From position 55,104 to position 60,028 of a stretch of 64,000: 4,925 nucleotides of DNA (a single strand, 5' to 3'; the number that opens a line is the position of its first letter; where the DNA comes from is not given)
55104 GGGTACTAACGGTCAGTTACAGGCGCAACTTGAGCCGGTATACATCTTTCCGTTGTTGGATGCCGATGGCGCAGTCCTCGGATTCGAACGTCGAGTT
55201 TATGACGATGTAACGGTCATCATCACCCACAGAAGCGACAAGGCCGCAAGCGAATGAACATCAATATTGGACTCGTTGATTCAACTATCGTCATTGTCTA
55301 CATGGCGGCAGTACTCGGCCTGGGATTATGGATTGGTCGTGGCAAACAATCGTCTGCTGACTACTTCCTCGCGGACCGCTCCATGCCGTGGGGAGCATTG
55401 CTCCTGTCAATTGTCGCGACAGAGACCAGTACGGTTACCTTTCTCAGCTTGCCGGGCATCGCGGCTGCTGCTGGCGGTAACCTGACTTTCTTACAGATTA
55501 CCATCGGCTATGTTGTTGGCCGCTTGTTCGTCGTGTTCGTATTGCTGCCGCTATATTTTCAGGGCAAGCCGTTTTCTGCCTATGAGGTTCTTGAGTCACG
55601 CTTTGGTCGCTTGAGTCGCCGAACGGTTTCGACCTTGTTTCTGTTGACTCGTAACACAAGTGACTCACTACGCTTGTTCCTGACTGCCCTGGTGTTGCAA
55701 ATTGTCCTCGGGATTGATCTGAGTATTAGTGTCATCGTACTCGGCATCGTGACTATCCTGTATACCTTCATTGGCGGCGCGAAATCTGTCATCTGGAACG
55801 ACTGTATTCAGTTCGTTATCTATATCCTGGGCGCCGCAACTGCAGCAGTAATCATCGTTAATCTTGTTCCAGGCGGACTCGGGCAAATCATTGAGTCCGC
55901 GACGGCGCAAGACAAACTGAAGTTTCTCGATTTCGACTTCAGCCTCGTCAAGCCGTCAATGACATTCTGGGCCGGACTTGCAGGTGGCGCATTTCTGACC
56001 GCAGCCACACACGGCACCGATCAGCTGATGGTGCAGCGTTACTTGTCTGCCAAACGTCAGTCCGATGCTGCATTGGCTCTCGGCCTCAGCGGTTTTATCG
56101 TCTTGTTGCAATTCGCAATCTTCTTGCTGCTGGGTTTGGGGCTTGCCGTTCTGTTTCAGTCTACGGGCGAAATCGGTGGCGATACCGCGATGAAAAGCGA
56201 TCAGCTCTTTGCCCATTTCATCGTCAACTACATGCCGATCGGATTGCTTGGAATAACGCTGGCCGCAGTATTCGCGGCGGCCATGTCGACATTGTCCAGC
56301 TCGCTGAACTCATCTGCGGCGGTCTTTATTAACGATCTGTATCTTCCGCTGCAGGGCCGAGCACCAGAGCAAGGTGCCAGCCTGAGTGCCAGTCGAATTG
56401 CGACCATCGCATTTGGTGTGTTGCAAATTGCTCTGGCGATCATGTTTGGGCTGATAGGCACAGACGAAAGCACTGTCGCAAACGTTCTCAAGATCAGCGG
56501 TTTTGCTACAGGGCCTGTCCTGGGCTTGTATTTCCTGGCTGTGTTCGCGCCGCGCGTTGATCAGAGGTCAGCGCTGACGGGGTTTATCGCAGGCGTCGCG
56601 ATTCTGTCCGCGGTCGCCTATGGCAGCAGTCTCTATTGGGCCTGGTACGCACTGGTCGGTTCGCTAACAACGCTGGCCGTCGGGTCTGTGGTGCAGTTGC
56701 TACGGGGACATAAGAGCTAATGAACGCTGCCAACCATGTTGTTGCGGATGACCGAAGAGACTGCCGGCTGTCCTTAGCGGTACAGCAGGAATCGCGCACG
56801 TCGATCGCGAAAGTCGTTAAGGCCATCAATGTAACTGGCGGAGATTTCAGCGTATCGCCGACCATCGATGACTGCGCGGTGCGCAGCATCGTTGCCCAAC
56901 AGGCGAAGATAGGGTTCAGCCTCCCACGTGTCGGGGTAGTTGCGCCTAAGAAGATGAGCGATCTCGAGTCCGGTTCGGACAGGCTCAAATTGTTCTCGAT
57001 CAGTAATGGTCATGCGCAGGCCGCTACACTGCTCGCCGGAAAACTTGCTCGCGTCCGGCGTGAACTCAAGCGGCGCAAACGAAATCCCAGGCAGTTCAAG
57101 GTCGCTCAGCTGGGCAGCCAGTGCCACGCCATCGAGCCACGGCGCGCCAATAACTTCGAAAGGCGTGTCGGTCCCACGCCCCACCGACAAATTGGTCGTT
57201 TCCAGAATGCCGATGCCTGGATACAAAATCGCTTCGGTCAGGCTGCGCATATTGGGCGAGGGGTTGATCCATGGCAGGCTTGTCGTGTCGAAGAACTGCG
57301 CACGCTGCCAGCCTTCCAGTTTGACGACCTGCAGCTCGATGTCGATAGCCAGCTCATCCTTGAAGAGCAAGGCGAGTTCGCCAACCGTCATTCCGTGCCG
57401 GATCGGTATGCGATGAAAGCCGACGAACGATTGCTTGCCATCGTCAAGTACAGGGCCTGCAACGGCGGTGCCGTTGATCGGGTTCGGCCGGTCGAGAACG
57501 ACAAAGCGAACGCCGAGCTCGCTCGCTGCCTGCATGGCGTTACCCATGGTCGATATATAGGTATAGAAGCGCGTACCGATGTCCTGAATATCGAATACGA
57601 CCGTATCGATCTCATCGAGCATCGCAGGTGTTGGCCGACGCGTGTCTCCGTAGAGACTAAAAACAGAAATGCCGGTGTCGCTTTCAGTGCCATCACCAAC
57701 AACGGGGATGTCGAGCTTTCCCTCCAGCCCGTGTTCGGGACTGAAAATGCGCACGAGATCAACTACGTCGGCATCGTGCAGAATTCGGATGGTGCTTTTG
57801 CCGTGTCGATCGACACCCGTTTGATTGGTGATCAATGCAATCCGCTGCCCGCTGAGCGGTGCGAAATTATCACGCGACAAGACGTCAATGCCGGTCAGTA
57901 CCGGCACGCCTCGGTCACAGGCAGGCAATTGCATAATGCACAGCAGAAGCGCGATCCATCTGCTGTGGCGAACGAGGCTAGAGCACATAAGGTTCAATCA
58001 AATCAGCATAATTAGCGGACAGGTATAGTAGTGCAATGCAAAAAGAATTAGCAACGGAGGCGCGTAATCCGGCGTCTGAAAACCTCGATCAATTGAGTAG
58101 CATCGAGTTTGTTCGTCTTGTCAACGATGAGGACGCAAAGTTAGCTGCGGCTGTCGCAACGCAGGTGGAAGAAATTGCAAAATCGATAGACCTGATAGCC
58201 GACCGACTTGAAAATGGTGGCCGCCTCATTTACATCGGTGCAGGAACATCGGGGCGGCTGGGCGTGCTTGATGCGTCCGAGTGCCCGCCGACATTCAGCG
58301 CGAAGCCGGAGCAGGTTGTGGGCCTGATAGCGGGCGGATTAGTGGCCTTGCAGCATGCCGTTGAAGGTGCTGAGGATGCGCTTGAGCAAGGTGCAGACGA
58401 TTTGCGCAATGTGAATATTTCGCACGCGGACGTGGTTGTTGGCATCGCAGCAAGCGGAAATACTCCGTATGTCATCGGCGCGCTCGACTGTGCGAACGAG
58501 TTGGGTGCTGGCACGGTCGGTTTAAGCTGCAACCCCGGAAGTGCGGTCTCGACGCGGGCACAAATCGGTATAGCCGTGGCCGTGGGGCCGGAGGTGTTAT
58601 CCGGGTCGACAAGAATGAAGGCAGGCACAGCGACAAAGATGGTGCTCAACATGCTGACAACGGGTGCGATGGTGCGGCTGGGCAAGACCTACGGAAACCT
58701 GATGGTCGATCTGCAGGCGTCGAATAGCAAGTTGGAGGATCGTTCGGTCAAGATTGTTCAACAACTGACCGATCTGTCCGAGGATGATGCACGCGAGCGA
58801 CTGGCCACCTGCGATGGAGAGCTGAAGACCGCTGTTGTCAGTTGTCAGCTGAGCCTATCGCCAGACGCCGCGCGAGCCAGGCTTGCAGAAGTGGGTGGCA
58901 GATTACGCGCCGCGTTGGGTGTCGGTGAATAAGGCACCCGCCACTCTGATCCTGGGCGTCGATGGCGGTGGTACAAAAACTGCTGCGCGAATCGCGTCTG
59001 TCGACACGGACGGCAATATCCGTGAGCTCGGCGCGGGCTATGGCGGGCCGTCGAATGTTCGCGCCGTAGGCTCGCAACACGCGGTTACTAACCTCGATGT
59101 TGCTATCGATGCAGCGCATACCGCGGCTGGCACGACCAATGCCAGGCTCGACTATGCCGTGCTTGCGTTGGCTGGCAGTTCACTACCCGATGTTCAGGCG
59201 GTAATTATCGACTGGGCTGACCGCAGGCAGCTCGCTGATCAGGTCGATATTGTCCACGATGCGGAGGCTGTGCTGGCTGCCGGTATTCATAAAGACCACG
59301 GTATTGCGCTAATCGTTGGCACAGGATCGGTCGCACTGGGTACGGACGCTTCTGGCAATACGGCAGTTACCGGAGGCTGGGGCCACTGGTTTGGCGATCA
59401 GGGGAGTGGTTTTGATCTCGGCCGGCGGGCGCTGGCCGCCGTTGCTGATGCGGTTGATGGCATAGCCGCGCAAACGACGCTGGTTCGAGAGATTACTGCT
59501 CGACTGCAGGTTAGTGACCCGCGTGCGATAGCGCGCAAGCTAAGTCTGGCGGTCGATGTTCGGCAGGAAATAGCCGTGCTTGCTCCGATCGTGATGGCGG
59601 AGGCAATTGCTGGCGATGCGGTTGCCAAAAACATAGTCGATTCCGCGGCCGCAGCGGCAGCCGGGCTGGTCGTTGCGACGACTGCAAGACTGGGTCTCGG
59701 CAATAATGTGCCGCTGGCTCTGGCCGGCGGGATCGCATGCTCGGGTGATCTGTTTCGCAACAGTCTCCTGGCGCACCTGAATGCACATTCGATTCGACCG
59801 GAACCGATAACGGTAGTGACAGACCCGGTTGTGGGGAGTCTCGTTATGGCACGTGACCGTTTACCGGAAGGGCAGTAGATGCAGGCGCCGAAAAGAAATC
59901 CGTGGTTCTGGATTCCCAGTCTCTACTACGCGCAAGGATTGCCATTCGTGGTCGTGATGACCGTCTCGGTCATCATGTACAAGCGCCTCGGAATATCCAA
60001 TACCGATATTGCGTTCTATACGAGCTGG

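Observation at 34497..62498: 28-kb PUL-like locus that looks built to import and fully catabolise exogenous peptidoglycan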

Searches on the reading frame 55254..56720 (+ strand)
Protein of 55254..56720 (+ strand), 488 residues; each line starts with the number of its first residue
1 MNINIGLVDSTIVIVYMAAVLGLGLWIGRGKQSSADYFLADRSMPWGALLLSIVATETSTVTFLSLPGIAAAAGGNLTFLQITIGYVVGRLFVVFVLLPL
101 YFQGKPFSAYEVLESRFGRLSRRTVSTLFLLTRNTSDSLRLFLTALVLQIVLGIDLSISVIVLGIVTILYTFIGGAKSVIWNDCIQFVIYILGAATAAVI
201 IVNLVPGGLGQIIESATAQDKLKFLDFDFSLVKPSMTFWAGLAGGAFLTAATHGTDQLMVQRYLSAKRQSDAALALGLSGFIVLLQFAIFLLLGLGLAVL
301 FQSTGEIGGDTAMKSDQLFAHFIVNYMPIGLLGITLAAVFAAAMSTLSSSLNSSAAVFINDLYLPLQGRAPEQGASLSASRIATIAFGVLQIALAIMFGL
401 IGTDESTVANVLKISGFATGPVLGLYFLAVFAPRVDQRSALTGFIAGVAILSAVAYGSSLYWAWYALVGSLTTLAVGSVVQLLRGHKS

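Call 4: search_protein_families(library=pfam, proteins=[window:55254-56720:+])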
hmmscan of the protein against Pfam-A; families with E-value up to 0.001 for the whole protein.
window:55254-56720:+ (488 aa): 1 family
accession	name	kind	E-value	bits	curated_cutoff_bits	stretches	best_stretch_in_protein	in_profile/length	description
PF00474.23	SSF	-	2.8e-46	158.6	22.8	1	37-447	1-406/406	Sodium:solute symporter family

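Call 6: search_protein_families(library=ncbifam, proteins=[window:55254-56720:+])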
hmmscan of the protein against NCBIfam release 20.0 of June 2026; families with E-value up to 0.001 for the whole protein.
window:55254-56720:+ (488 aa): 10 families
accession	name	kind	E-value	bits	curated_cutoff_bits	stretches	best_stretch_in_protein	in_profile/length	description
TIGR00813.1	sss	superfamily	7.6e-69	232.7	184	1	37-447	1-411/411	sodium/solute symporter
NF007790.0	PRK10484.1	equivalog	1.5e-30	106.6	401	1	13-472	9-469/527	solute:sodium symporter family transporter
TIGR02121.1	Na_Pro_sym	equivalog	2.2e-22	79.4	515.5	1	12-471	6-455/488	sodium/proline symporter PutP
TIGR02119.1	panF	equivalog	9.4e-18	64.5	328.05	1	13-472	7-455/471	sodium/pantothenate symporter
NF011948.0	PRK15419.1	equivalog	4.9e-11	42.2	955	1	13-481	11-469/502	sodium/proline symporter PutP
NF058657.1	MncbAcdTpMctC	equivalog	3.5e-10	39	670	1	10-448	9-446/527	monocarboxylic acid transporter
TIGR03648.1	Na_symport_lg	subfamily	6e-10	38.2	320.75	1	11-202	3-191/547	VC_2705 family sodium/solute symporter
NF006903.2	PRK09395.1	subfamily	9.2e-10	37.5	750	1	11-450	39-474/552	cation/acetate symporter ActP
NF009135.0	PRK12488.1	subfamily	2.6e-07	29.6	850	1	11-455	36-474/549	cation/acetate symporter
TIGR02711.1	symport_actP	equivalog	5.6e-06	25.4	1099.25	1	12-448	37-469/549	cation/acetate symporter ActP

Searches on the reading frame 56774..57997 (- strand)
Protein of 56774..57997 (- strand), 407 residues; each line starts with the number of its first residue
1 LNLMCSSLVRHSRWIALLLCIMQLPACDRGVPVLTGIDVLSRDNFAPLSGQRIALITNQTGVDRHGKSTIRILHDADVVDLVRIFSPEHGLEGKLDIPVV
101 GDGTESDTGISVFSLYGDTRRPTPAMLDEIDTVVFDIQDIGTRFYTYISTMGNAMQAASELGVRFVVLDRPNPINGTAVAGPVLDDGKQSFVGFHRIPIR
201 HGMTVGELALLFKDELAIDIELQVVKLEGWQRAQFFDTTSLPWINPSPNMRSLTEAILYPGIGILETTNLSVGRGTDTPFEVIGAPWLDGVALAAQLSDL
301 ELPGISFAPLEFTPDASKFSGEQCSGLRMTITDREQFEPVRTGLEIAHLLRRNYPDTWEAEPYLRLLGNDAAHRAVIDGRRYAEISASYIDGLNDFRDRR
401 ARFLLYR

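Call 8: search_protein_families(library=pfam, proteins=[window:56774-57997:-], max_evalue=0.1)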
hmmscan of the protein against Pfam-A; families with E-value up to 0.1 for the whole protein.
window:56774-57997:- (407 aa): 2 families
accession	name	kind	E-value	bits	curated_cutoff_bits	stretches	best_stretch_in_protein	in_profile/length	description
PF07075.17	NamZ_N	-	3.6e-82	275.1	26.9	1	53-253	1-202/203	Exo-beta-N-acetylmuramidase NamZ, N-terminal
PF20732.2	NamZ_C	-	9.4e-47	160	25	1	257-406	1-152/152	Exo-beta-N-acetylmuramidase NamZ, C-terminal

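Call 58: search_solved_structures(query=window:56774-57997:-, max_evalue=0.001)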
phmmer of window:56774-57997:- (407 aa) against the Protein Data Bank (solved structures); distinct sequences matched with E-value up to 0.001: 2.
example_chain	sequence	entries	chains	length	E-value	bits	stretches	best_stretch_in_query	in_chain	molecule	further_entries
4k05_A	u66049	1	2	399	3.8e-80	272.9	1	31-339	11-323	Conserved hypothetical exported protein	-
4jja_A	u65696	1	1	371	1.9e-46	161.9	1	43-407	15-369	hypothetical protein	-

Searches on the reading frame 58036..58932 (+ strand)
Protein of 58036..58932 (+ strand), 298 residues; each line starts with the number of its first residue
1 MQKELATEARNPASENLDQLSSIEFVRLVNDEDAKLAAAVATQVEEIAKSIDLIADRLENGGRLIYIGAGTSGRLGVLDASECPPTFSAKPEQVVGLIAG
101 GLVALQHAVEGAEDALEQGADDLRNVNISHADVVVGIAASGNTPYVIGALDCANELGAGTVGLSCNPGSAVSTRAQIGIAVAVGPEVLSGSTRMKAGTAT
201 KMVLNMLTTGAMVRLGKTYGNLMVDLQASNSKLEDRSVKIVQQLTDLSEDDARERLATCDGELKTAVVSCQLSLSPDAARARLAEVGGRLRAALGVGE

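Call 4: search_protein_families(library=pfam, proteins=[window:58036-58932:+])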
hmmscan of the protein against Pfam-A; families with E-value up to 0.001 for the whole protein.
window:58036-58932:+ (298 aa): 5 families
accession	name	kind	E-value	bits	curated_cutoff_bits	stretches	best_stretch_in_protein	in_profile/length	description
PF22645.1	GKRP_SIS_N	-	7.5e-22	77.7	27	1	46-153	1-112/113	Glucokinase regulatory protein N-terminal SIS domain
PF01380.27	SIS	-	4.4e-09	36.7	25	1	127-208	50-129/131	SIS domain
PF13580.11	SIS_2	-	8.5e-09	36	27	1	34-164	8-137/138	SIS domain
PF20741.3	GKRP-like_C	-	1.2e-07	32.7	27.7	1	221-256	2-37/100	C-terminal lid domain of glucokinase regulatory protein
PF22198.1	GKRP_SIS_2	-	3.6e-07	30.6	27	1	43-103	3-63/191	Glucokinase regulatory protein, second SIS domain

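Call 6: search_protein_families(library=ncbifam, proteins=[window:58036-58932:+])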
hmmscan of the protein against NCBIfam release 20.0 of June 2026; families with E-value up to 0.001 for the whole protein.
window:58036-58932:+ (298 aa): 11 families
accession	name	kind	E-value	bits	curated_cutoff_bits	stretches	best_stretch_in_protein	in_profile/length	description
TIGR00274.1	TIGR00274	equivalog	9.7e-124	412.2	302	1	5-294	1-290/291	N-acetylmuramic acid 6-phosphate etherase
NF003915.0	PRK05441.1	subfamily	5.2e-123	409.8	168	1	2-294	3-295/300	N-acetylmuramic acid 6-phosphate etherase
NF009222.0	PRK12570.1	subfamily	9.1e-120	399.1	255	1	4-294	12-302/307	N-acetylmuramic acid 6-phosphate etherase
TIGR00441.1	gmhA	equivalog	9.8e-07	29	209.45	1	130-182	79-131/154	D-sedoheptulose 7-phosphate isomerase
TIGR01135.1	glmS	equivalog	1.4e-06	27.1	418.05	1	124-242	332-448/607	glutamine--fructose-6-phosphate transaminase (isomerizing)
NF001484.0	PRK00331.1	subfamily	4.1e-06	25.5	381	1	124-240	327-441/601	isomerizing glutamine--fructose-6-phosphate transaminase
NF001628.0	PRK00414.1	equivalog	2.4e-05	24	265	0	130-181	111-162/192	D-sedoheptulose 7-phosphate isomerase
TIGR00264.2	TIGR00264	equivalog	0.0002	21.7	80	1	228-269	69-110/112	nascent polypeptide-associated complex protein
NF002805.0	PRK02947.1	subfamily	0.00022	20.4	135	0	35-164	14-141/247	sugar isomerase domain-containing protein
NF010546.0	PRK13936.1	equivalog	0.00057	19.7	276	0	130-173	111-154/197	phosphoheptose isomerase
TIGR03127.2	RuMP_HxlB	equivalog_domain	0.00077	19.4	160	0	127-187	69-129/178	6-phospho-3-hexuloisomerase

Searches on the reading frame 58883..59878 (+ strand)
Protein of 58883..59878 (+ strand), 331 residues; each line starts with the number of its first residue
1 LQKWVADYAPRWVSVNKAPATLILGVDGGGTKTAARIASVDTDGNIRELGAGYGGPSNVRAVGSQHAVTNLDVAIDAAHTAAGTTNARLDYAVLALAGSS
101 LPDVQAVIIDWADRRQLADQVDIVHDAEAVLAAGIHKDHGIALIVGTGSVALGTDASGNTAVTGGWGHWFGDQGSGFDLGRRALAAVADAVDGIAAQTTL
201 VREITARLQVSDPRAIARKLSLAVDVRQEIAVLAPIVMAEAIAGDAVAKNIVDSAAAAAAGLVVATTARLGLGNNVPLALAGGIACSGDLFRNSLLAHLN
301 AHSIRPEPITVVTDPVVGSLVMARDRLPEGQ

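Call 4: search_protein_families(library=pfam, proteins=[window:58883-59878:+])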
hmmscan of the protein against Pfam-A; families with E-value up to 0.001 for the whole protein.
window:58883-59878:+ (331 aa): 1 family
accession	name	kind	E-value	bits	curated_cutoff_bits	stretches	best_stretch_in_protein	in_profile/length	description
PF01869.26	BcrAD_BadFG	-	1.9e-34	119.9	31.5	1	24-293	1-233/271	BadF/BadG/BcrA/BcrD ATPase family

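Call 6: search_protein_families(library=ncbifam, proteins=[window:58883-59878:+])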
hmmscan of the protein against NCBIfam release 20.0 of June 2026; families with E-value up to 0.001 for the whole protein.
window:58883-59878:+ (331 aa): 1 family
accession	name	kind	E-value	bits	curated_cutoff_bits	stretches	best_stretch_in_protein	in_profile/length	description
NF046058.1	NagK_SO3507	equivalog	1.4e-31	110.1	370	1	19-287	7-262/295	N-acetylglucosamine kinase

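Call 29: search_solved_structures(query=window:58883-59878:+, max_evalue=0.001)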
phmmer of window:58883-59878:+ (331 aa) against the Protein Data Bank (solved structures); distinct sequences matched with E-value up to 0.001: 5.
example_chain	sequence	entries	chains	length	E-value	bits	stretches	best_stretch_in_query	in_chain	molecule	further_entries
8zo3_A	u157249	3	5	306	8.1e-33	117.4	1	23-325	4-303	N-acetylmuramic acid/N-acetylglucosamine kinase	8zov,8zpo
2e2n_A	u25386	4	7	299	5.8e-19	71.9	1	22-292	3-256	HEXOKINASE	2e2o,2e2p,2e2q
2ch5_A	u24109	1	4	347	1e-14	57.9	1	21-197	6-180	NAGK PROTEIN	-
2ch6_A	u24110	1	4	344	1.3e-14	57.6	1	22-197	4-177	N-ACETYL-D-GLUCOSAMINE KINASE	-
1zc6_A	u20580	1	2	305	1.5e-08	37.7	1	22-285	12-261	probable N-acetylglucosamine kinase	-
